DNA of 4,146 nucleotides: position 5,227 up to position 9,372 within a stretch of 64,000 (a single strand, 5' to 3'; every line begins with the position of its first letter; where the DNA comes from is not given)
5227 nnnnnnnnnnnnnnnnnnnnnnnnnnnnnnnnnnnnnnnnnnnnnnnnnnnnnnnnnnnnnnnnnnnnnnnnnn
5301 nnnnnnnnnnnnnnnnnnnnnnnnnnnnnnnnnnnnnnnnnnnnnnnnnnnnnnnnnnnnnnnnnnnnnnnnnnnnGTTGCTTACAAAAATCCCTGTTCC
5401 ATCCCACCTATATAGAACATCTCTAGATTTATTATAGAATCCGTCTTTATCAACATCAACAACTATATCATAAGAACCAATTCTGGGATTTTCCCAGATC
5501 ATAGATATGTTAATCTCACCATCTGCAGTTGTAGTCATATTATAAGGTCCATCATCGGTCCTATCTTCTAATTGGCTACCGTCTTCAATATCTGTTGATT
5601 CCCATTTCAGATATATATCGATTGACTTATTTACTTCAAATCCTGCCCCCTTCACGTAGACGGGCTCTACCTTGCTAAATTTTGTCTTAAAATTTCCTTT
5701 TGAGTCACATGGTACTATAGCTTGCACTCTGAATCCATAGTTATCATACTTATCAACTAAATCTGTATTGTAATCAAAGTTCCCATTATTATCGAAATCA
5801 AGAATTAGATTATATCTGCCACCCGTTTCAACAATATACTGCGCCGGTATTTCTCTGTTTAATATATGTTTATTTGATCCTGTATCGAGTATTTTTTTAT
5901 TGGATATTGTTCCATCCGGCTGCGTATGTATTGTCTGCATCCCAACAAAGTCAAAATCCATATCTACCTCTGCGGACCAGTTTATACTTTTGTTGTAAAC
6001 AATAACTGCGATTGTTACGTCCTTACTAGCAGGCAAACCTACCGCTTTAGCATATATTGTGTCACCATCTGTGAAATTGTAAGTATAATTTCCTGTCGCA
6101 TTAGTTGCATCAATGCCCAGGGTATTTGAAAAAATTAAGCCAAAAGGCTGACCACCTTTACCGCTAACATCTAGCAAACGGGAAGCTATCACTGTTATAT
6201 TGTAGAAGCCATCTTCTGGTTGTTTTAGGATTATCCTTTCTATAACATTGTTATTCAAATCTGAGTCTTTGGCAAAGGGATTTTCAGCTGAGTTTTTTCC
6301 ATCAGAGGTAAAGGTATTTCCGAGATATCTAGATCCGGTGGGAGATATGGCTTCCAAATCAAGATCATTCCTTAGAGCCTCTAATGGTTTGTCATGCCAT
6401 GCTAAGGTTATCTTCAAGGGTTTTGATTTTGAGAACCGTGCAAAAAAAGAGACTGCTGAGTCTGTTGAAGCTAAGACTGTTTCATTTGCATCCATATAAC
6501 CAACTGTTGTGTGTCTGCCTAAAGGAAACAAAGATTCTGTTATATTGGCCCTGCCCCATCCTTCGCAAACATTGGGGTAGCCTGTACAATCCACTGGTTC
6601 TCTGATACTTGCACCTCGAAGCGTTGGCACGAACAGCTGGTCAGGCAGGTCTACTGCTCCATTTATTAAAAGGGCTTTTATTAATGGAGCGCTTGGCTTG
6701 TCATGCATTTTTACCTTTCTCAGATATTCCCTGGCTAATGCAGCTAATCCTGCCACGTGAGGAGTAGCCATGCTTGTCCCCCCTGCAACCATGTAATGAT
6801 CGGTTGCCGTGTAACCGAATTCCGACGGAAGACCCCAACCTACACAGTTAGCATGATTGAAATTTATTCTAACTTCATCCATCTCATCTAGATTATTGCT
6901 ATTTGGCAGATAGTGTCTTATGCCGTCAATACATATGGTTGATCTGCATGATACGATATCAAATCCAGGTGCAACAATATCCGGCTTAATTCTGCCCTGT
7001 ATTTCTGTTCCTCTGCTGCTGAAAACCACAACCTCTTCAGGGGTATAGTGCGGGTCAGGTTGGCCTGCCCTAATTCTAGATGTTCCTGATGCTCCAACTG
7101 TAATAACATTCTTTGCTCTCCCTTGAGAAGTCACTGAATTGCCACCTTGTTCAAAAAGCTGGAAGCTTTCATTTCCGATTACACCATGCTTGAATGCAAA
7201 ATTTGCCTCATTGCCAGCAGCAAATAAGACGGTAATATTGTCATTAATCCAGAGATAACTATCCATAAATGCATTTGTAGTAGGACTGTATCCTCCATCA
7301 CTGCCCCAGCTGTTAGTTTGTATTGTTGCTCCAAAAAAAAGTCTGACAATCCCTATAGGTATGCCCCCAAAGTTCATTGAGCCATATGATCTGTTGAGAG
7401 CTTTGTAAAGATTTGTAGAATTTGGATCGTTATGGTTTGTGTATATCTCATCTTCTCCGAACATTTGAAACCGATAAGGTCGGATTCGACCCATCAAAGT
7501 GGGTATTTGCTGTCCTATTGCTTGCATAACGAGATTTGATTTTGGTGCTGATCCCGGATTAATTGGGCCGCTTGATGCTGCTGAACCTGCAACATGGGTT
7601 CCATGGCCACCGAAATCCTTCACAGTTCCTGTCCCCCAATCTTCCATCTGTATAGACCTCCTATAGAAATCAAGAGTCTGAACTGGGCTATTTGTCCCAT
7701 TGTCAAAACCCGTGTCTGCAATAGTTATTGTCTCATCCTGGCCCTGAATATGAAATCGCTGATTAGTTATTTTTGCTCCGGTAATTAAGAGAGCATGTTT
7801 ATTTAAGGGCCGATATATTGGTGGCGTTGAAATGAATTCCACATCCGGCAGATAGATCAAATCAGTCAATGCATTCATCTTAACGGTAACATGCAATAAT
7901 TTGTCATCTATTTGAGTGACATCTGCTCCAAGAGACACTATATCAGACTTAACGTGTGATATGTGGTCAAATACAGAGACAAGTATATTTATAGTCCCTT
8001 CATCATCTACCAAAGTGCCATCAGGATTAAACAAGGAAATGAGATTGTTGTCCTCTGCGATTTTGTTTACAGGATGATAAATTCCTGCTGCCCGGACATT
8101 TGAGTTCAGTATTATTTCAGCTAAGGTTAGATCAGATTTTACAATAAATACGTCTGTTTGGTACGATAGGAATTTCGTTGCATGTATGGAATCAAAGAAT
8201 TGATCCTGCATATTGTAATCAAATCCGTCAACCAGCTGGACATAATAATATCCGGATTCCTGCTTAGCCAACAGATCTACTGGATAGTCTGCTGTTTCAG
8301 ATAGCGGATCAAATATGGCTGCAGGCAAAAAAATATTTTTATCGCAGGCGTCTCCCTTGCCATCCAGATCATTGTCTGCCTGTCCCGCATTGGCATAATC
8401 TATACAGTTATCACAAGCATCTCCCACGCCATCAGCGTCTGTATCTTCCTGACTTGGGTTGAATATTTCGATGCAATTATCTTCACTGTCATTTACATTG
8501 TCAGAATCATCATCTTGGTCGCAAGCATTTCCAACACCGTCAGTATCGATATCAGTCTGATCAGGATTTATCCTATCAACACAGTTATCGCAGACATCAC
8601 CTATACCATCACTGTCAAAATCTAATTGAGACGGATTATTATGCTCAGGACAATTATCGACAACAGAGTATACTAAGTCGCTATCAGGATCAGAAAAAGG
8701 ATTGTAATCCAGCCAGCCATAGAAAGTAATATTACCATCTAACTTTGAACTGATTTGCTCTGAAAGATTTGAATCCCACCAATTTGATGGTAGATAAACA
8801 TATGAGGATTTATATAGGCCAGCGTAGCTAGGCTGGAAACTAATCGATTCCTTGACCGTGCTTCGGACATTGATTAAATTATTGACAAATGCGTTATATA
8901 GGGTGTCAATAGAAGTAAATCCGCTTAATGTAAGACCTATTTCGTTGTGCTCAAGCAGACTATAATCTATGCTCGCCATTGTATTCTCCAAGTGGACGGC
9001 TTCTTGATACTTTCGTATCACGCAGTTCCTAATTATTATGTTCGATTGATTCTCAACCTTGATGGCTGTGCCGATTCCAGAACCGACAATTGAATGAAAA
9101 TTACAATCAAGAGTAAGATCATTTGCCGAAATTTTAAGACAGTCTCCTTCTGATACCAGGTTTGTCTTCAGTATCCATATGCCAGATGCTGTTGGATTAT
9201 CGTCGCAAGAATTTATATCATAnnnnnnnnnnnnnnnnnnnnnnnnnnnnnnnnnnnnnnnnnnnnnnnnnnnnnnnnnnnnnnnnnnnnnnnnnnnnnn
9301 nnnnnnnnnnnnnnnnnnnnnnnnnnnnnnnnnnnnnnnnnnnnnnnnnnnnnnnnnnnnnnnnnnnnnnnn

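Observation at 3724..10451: Operon of a GC-rich Tat-secreted Kelch propeller and a 1853-aa multi-domain subtilase with thrombospondin-type Ca-binding repeats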

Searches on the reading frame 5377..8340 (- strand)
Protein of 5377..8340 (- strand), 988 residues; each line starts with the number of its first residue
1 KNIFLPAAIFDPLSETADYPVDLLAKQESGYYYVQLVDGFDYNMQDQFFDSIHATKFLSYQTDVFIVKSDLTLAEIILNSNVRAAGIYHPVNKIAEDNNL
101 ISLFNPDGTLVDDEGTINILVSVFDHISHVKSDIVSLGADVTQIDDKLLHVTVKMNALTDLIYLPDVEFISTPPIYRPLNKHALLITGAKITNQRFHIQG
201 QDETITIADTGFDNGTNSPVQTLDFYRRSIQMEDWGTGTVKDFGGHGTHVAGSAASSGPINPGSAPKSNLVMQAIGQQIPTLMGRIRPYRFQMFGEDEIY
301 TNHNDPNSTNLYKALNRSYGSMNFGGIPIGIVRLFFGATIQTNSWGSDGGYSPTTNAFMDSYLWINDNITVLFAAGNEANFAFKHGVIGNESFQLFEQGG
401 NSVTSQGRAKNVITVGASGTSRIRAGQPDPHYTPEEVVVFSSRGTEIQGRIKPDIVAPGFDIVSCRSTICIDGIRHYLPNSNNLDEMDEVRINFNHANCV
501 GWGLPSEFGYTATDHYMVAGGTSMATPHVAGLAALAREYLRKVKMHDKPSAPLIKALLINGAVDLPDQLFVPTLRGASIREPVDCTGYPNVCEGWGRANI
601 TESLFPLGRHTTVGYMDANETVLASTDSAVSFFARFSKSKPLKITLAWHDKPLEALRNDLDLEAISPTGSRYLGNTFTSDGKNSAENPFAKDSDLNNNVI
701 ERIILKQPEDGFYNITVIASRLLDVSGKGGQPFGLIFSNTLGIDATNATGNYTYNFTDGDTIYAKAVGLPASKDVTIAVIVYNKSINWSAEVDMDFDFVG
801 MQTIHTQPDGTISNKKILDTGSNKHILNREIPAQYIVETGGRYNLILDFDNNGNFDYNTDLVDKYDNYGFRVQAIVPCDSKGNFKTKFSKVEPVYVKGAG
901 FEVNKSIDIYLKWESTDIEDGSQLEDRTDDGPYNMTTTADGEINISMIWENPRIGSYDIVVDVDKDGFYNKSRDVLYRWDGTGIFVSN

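Call 26: find_homologous_proteins(query=window:5377-8340:-)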
Query seq(988 aa) (988 aa): 474 proteins with E <= 0.001 among 8000 candidates; the best 120 are listed.
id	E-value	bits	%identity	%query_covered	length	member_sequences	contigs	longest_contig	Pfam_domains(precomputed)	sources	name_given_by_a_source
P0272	1.4e-183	631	45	74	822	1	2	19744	PF02412.24,PF00082.28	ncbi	ncbi:MAG: S8 family serine peptidase [archaeon]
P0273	1.2e-172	594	43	75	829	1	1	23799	PF02412.24,PF00082.28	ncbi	ncbi:MAG: S8 family serine peptidase [Nanoarchaeota archaeon]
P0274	3.2e-165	570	41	75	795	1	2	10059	PF00082.28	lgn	-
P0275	2.9e-91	325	30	99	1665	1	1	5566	PF01471.24,PF00082.28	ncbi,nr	ncbi:S8 family serine peptidase, partial [Candidatus Micrarchaeota archaeon]|nr:S8 family serine pep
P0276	4.0e-55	206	31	74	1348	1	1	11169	PF00496.28,PF00082.28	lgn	-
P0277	1.2e-48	184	31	69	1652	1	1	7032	PF00082.28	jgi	jgi:hypothetical protein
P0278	1.3e-47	181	31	75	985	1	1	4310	PF00082.28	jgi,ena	-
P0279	3.8e-46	176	30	69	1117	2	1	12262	PF00041.28,PF00082.28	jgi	-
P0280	3.1e-45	173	31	73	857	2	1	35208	PF17957.8,PF00082.28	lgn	-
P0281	8.4e-44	168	30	68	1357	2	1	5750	PF00082.28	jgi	jgi:subtilisin family serine protease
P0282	1.2e-43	168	32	60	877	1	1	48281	PF17957.8,PF00082.28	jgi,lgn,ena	-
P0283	2.2e-43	167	36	31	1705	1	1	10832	PF00082.28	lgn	-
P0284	1.6e-41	161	30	75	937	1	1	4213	PF04151.22,PF00082.28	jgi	-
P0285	2.3e-41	160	27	72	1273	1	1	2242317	PF02368.25,PF00082.28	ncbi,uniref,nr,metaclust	ncbi:peptidase S8 and S53 subtilisin kexin sedolisin [Methanohalobium evestigatum Z-7303]|uniref:Pep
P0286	2.4e-41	160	31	66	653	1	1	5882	PF00082.28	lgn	-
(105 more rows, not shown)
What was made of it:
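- The closest core homologues come from MAGs labelled 'archaeon', 'Nanoarchaeota' and 'Micrarchaeota' (call 26).
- Tried and rejected: I repeated it with residues 315-1302 (call 26).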

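Call 27: find_encoding_contigs(protein=P0272, flank=8000, max_places=3)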
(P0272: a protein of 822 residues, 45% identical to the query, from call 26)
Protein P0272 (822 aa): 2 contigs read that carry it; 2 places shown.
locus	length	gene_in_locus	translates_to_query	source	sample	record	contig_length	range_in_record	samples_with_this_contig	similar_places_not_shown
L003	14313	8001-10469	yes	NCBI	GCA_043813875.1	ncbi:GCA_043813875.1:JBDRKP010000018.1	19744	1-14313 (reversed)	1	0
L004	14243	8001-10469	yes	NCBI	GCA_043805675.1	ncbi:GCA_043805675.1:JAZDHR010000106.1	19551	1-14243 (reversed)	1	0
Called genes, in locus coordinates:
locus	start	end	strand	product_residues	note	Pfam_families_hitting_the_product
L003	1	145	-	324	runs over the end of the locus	PF13428:TPR_14 (faint), PF00515:TPR_1 (faint), PF13181:TPR_8 (faint), PF13414:TPR_11 (faint), PF13424:TPR_12 (faint), PF13429:TPR_15 (faint), PF14559:TPR_19 (faint), PF13431:TPR_17 (weak), +6 more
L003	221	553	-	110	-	-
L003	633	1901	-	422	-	PF00368:HMG-CoA_red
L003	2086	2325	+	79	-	PF24434:DUF7557 (weak)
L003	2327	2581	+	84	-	PF05016:ParE_toxin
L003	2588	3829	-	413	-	-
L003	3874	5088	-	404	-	PF00368:HMG-CoA_red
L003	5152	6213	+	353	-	PF01594:AI-2E_transport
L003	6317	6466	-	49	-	-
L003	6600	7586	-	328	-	PF00288:GHMP_kinases_N, PF08544:GHMP_kinases_C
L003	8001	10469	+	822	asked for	PF02412:TSP_3, PF00082:Peptidase_S8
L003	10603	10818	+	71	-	-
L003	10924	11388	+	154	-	PF05239:PRC (weak)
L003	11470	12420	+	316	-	PF00924:MS_channel_2nd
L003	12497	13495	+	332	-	PF00924:MS_channel_2nd, PF21082:MS_channel_3rd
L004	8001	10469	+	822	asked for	PF02412:TSP_3, PF00082:Peptidase_S8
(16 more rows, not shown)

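Call 28: find_encoding_contigs(protein=P0273, flank=8000, max_places=3)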
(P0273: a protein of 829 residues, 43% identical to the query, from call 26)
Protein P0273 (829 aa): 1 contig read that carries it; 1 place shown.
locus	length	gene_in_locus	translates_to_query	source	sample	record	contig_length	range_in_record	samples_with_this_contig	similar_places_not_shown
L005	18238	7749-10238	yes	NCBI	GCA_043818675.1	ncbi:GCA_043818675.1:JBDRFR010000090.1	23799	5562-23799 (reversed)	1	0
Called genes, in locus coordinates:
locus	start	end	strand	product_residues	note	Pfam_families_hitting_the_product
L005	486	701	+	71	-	-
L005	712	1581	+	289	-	PF00924:MS_channel_2nd, PF21082:MS_channel_3rd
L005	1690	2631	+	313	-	PF01544:CorA, PF20990:DUF2207_C (weak)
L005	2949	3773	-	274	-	PF00571:CBS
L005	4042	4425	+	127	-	-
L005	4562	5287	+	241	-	PF09997:DUF2238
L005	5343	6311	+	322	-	PF16656:Pur_ac_phosph_N (faint)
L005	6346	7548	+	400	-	PF00999:Na_H_Exchanger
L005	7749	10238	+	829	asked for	PF02412:TSP_3 (weak), PF00082:Peptidase_S8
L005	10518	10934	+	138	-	PF01325:Fe_dep_repress, PF02742:Fe_dep_repr_C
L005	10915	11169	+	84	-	PF04023:FeoA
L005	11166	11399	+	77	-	PF04023:FeoA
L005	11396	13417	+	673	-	PF01926:MMR_HSR1, PF02421:FeoB_N, PF09439:SRPRB, PF17910:FeoB_Cyto, PF07670:Gate, PF07664:FeoB_C, PF07670:Gate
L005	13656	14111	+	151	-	PF08069:Ribosomal_S13_N, PF00312:Ribosomal_S15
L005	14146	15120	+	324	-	PF01266:DAO (faint), PF01494:FAD_binding_3, PF01946:Thi4 (weak), PF03486:HI0933_like (weak), PF07992:Pyr_redox_2 (weak), PF13450:NAD_binding_8 (faint), PF13738:Pyr_redox_3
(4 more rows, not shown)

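Call 29: find_encoding_contigs(protein=P0274, flank=8000, max_places=3)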
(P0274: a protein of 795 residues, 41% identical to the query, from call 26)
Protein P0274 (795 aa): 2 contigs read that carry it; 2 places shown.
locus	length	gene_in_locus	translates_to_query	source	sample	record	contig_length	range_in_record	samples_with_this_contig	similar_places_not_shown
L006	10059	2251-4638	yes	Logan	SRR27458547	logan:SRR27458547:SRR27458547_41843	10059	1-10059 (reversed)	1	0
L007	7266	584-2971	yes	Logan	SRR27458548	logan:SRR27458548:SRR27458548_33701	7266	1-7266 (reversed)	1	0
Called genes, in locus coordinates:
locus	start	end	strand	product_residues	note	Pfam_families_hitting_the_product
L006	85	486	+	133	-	PF00885:DMRL_synthase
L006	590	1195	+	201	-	-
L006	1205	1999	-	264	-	-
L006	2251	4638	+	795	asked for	PF00082:Peptidase_S8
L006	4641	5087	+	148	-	PF09835:DUF2062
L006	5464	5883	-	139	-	PF03479:PCC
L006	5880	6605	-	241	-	PF24034:DUF7343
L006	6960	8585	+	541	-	-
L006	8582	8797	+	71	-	-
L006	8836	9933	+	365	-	PF01137:RTC, PF05189:RTC_insert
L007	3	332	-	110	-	?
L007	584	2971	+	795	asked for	PF00082:Peptidase_S8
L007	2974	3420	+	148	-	PF09835:DUF2062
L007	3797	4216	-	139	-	PF03479:PCC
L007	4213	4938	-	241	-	PF24034:DUF7343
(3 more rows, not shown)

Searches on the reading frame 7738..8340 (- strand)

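Call 19: search_protein_families(library=pfam, proteins=[window:7738-8340:-], max_evalue=1)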
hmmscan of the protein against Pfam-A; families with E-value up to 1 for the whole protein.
seq(201 aa): 3 families
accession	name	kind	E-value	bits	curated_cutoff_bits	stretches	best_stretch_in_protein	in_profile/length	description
PF05531.17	NPV_P10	-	0.064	14.2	29.8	1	118-160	4-49/75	Nucleopolyhedrovirus P10 protein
PF18425.6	CspB_prodomain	-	0.14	12.6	25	1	113-173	31-88/89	Csp protease B prodomain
PF05060.20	MGAT2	-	0.17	11.4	27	1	92-181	2-90/349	N-acetylglucosaminyltransferase II (MGAT2)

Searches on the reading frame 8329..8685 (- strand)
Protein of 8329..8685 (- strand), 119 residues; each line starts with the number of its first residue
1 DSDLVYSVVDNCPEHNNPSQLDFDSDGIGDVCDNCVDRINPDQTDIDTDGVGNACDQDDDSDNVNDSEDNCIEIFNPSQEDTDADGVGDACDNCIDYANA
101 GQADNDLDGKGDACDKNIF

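Call 19: search_protein_families(library=pfam, proteins=[window:8329-8685:-], max_evalue=1)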
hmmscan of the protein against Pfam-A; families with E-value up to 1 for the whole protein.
seq(119 aa): 2 families
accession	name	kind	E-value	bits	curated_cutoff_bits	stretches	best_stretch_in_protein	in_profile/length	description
PF02412.23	TSP_3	-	6.9e-18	64.5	25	5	44-79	1-36/36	Thrombospondin type 3 repeat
PF04222.17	DUF416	-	0.3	11.1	23.7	0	72-95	71-94/188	Protein of unknown function (DUF416)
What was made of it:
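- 8338..8691 (-): Thrombospondin type-3 calcium-binding repeats (residues 199-316). PF02412 scores 64.5 bits in 5 stretches (call 19).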

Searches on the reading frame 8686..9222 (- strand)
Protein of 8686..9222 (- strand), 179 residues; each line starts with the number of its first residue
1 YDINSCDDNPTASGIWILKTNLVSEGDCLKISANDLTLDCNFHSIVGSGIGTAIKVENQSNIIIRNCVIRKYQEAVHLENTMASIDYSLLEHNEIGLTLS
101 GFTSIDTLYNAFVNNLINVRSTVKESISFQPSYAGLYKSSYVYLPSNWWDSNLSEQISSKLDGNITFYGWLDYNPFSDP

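Call 19: search_protein_families(library=pfam, proteins=[window:8686-9222:-], max_evalue=1)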
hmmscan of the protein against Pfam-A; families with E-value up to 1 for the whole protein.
seq(179 aa): 4 families
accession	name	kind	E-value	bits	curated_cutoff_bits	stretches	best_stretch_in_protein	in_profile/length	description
PF05048.19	NosD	-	5.1e-06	26.5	23.6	1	26-150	84-208/212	Periplasmic copper-binding protein (NosD)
PF13229.12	Beta_helix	-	0.00087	19.4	25.9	2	28-104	73-149/158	Right handed beta helix region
PF15367.11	CABS1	-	0.15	11.6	27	1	19-61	38-80/397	Calcium-binding and spermatid-specific protein 1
PF07901.16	DUF1672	-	0.2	11.4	25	1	35-103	49-117/276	Protein of unknown function (DUF1672)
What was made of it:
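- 8686..9213 (-): N-terminal right-handed beta-helix (NosD/CASH-like), residues ~25-200. Beta_helix scores 19.4, below its cutoff (call 19).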

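Call 48: search_protein_families(library=ncbifam, proteins=[window:8686-9222:-], max_evalue=10)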
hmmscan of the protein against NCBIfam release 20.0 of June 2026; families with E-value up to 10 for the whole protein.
seq(179 aa): 3 families
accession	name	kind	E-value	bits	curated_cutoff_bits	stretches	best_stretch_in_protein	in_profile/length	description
TIGR04247.1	NosD_copper_fam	subfamily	0.0052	15.4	300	1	34-141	202-311/377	nitrous oxide reductase family maturation protein NosD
NF007311.0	PRK09796.1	equivalog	0.12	10.8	722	1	48-109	51-111/485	PTS cellobiose/arbutin/salicin transporter subunit IIBC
NF003843.0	PRK05422.1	equivalog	0.19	11.4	130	1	71-101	7-37/156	SsrA-binding protein SmpB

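Call 85: search_solved_structures(query=window:8686-9222:-, max_evalue=10)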
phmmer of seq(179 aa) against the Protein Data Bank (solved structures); distinct sequences matched with E-value up to 10: 2.
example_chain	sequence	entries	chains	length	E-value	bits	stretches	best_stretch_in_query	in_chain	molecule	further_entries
6h30_A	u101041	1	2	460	0.87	12.8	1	78-120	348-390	Glutamine ABC transporter permease and substrate binding protein protein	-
3ga3_A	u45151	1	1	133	0.99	12.6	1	45-93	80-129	Interferon-induced helicase C domain-containing protein 1, MDA5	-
